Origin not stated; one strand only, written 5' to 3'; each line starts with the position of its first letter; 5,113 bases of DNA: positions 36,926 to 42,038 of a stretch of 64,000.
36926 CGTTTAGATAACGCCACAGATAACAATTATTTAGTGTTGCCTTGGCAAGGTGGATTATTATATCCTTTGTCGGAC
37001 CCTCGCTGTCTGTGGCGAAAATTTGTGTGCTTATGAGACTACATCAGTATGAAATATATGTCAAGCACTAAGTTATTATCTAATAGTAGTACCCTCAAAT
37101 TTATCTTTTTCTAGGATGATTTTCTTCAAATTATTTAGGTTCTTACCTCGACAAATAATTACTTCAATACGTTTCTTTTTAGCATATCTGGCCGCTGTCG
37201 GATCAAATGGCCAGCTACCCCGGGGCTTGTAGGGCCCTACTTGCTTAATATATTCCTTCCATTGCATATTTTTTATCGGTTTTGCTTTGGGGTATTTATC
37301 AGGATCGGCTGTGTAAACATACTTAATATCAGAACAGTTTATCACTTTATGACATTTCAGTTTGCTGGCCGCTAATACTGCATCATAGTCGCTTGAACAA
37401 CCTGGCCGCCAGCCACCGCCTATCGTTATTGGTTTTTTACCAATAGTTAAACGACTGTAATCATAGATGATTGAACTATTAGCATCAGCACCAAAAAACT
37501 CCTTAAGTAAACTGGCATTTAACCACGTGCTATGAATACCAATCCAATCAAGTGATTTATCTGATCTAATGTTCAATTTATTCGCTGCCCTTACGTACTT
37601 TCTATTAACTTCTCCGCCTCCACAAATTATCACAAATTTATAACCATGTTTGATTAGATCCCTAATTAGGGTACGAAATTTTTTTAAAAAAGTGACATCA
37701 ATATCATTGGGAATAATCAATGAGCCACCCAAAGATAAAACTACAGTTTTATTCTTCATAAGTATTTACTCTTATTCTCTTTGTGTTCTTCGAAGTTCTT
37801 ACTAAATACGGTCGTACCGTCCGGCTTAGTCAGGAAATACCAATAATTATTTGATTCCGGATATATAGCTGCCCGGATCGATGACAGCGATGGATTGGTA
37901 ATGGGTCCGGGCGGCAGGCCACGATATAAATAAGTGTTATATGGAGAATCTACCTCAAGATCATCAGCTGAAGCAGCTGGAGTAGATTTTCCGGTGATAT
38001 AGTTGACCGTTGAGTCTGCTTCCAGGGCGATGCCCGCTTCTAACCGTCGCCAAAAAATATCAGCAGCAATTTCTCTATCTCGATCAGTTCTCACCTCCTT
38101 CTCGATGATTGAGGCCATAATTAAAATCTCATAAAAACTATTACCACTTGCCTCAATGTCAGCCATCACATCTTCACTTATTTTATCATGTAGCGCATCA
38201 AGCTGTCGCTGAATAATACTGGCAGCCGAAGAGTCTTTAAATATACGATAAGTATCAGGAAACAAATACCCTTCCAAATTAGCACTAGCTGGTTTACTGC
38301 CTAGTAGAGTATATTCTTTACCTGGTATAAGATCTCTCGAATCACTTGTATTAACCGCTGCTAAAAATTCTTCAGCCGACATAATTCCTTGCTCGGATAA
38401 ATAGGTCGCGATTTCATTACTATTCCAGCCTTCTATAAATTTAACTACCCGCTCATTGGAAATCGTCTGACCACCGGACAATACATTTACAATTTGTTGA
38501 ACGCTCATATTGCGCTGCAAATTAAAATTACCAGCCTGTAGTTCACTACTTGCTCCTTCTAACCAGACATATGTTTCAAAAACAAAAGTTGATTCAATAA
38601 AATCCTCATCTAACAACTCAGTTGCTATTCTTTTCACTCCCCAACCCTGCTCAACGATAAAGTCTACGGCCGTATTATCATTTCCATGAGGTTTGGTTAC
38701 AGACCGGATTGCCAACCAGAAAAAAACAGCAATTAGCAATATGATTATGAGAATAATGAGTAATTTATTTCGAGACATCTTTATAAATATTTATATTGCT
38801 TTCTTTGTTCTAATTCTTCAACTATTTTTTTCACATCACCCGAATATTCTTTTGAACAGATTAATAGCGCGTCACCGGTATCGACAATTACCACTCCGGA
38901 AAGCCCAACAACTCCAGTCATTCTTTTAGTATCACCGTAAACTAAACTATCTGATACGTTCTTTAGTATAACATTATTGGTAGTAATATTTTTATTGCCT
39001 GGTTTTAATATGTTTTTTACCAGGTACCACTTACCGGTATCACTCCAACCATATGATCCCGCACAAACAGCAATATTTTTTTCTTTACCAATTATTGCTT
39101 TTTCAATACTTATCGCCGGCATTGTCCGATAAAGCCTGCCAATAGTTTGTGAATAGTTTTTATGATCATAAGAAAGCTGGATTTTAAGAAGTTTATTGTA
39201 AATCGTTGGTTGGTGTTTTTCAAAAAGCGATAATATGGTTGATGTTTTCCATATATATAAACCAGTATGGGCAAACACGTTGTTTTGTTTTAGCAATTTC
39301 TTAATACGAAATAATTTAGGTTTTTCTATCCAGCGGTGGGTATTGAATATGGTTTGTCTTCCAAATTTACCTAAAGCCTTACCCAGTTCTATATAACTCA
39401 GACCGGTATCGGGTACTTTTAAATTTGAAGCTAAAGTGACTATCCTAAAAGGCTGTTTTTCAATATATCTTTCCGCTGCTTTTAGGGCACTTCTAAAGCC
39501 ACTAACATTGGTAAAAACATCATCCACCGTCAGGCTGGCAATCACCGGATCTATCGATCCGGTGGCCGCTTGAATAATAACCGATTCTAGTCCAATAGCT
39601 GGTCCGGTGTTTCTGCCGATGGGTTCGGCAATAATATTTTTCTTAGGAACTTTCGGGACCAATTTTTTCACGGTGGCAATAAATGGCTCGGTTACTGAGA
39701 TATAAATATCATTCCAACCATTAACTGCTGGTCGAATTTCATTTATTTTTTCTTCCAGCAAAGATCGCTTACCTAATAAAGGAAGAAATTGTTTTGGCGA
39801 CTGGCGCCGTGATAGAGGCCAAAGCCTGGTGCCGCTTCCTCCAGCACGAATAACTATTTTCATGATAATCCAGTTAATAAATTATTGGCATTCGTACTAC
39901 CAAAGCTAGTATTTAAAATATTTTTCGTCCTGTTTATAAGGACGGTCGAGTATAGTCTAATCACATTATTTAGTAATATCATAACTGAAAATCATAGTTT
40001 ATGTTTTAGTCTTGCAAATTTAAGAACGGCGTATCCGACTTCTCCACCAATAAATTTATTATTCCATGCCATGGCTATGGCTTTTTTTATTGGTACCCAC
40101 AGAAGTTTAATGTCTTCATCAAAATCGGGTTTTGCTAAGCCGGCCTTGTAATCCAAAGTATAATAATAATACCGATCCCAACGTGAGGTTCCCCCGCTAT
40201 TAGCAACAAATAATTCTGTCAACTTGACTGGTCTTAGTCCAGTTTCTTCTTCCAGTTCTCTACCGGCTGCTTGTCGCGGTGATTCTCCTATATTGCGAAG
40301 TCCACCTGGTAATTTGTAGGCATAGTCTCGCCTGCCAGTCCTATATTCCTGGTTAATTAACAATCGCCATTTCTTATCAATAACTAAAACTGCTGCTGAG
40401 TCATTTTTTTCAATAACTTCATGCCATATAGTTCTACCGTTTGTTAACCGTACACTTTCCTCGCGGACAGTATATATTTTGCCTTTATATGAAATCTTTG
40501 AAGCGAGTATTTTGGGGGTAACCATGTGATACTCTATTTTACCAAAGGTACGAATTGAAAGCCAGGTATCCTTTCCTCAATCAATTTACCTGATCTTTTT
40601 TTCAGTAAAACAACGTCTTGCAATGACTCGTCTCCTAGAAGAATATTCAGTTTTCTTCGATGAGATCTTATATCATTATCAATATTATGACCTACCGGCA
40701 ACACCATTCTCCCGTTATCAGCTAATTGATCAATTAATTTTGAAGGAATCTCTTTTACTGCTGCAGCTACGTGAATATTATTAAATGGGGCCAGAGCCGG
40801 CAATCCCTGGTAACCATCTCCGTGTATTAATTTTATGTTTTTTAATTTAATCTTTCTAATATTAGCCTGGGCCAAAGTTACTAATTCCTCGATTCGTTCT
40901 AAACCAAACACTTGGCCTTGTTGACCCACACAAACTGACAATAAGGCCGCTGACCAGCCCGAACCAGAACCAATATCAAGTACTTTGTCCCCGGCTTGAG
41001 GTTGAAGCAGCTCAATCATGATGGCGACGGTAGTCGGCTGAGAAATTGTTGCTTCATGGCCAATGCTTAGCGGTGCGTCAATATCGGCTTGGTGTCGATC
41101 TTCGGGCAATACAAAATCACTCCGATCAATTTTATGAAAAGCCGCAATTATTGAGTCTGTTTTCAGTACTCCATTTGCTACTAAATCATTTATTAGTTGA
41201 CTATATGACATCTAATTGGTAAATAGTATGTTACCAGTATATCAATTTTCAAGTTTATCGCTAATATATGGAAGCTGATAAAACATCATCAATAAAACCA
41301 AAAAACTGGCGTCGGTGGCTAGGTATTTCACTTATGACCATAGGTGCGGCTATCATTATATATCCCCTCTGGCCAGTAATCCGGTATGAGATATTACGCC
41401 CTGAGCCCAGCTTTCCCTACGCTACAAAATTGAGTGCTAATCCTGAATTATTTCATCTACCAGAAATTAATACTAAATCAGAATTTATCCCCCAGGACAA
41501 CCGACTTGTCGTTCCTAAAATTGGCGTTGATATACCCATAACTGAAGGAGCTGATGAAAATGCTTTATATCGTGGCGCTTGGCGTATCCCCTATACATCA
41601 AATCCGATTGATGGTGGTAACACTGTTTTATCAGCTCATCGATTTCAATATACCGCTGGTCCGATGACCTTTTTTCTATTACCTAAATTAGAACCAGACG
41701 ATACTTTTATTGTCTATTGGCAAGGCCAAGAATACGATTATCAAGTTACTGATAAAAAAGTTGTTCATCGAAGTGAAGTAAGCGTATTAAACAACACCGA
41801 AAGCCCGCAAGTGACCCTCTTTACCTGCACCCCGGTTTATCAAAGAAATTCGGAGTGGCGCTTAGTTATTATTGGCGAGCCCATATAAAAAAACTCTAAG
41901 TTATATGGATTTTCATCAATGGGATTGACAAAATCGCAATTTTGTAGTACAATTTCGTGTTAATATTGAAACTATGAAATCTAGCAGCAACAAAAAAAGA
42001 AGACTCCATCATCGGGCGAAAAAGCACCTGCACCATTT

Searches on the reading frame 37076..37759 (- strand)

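Call 21: search_protein_families(library=pfam, proteins=[window:37076-37759:-], max_evalue=0.001)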
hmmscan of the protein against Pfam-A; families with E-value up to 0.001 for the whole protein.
window:37076-37759:- (227 aa): 1 family
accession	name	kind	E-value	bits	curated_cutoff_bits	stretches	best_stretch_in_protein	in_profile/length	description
PF00696.33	AA_kinase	-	5.9e-26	92.1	24.9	1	4-203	1-233/234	Amino acid kinase family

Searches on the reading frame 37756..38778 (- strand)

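Call 21: search_protein_families(library=pfam, proteins=[window:37756-38778:-], max_evalue=0.001)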
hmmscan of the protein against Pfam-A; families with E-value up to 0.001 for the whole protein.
window:37756-38778:- (340 aa): 1 family
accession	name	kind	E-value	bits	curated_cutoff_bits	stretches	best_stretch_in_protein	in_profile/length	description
PF02618.21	YceG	-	9e-79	265.2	32.4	1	41-337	2-274/275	YceG-like family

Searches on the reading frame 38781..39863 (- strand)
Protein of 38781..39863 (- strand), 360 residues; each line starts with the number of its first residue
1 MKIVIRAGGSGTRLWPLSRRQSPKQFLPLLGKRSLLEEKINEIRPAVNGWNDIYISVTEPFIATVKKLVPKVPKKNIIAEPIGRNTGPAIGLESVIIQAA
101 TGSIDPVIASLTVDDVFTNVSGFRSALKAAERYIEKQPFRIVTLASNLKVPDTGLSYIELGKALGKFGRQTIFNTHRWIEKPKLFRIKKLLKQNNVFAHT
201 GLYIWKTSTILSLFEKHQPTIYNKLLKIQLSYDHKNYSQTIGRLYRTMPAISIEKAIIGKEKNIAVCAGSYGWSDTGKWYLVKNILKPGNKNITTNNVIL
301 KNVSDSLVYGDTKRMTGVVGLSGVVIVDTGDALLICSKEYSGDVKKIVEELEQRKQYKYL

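Call 22: search_protein_families(library=pfam, proteins=[window:38781-39863:-], max_evalue=0.001)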
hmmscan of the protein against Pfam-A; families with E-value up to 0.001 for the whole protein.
window:38781-39863:- (360 aa): 3 families
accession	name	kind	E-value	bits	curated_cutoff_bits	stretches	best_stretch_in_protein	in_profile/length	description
PF00483.29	NTP_transferase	-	7.6e-20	72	21.2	1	4-279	3-232/245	Nucleotidyl transferase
PF22640.1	ManC_GMP_beta-helix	-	1.1e-13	51.2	27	1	299-351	4-55/55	MannoseP isomerase/GMP-like beta-helix domain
PF12804.13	NTP_transf_3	-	0.00078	20.1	27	0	4-129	2-110/160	MobA-like NTP transferase domain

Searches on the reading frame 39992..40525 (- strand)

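Call 22: search_protein_families(library=pfam, proteins=[window:39992-40525:-], max_evalue=0.001)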
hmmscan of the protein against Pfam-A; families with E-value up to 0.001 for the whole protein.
window:39992-40525:- (177 aa): 1 family
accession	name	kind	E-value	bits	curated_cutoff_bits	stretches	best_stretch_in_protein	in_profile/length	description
PF00293.34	NUDIX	-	1.7e-15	57.7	21.1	1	42-152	4-122/134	NUDIX domain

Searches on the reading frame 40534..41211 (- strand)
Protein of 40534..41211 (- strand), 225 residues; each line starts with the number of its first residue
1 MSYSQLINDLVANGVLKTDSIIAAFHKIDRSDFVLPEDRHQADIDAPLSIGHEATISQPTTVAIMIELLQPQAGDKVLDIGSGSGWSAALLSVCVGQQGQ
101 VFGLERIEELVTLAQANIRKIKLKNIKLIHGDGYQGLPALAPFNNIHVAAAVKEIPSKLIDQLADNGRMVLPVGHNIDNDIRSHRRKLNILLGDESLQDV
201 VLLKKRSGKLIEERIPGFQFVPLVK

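Call 22: search_protein_families(library=pfam, proteins=[window:40534-41211:-], max_evalue=0.001)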
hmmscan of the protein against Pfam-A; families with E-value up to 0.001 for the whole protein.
window:40534-41211:- (225 aa): 9 families
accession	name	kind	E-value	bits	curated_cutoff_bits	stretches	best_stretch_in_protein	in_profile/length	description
PF01135.25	PCMT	-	9e-60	202.5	20.3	1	3-187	3-187/210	Protein-L-isoaspartate(D-aspartate) O-methyltransferase (PCMT)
PF13847.12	Methyltransf_31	-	2.4e-09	37.5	27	1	73-156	3-88/145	Methyltransferase domain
PF13649.12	Methyltransf_25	-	5.3e-07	30.7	27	1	77-165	1-87/97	Methyltransferase domain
PF05175.20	MTS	-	4.2e-05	23.7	23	1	63-138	21-95/170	Methyltransferase small domain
PF01209.24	Ubie_methyltran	-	5.6e-05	23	20.1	1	66-135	40-109/233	ubiE/COQ5 methyltransferase family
PF01189.24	Methyltr_RsmB-F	-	9.2e-05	22.6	27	1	68-135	3-70/199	16S rRNA methyltransferase RsmB/F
PF00398.26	RrnaAD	-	0.00013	21.6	24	1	60-166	17-122/263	Ribosomal RNA adenine dimethylase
PF02390.23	Methyltransf_4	-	0.00017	21.5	24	1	77-140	5-67/173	Putative methyltransferase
PF02353.26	CMAS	-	0.00028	20.8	27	1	58-152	47-137/273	Mycolic acid cyclopropane synthetase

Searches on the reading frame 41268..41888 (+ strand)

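Call 84: search_protein_families(library=pfam, proteins=[window:41268-41888:+], max_evalue=0.001)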
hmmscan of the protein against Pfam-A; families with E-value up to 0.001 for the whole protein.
window:41268-41888:+ (206 aa): 1 family
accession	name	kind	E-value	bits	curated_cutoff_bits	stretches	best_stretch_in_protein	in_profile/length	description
PF04203.18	Sortase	-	5.6e-26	91.2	26.6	1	80-205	1-124/125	Sortase domain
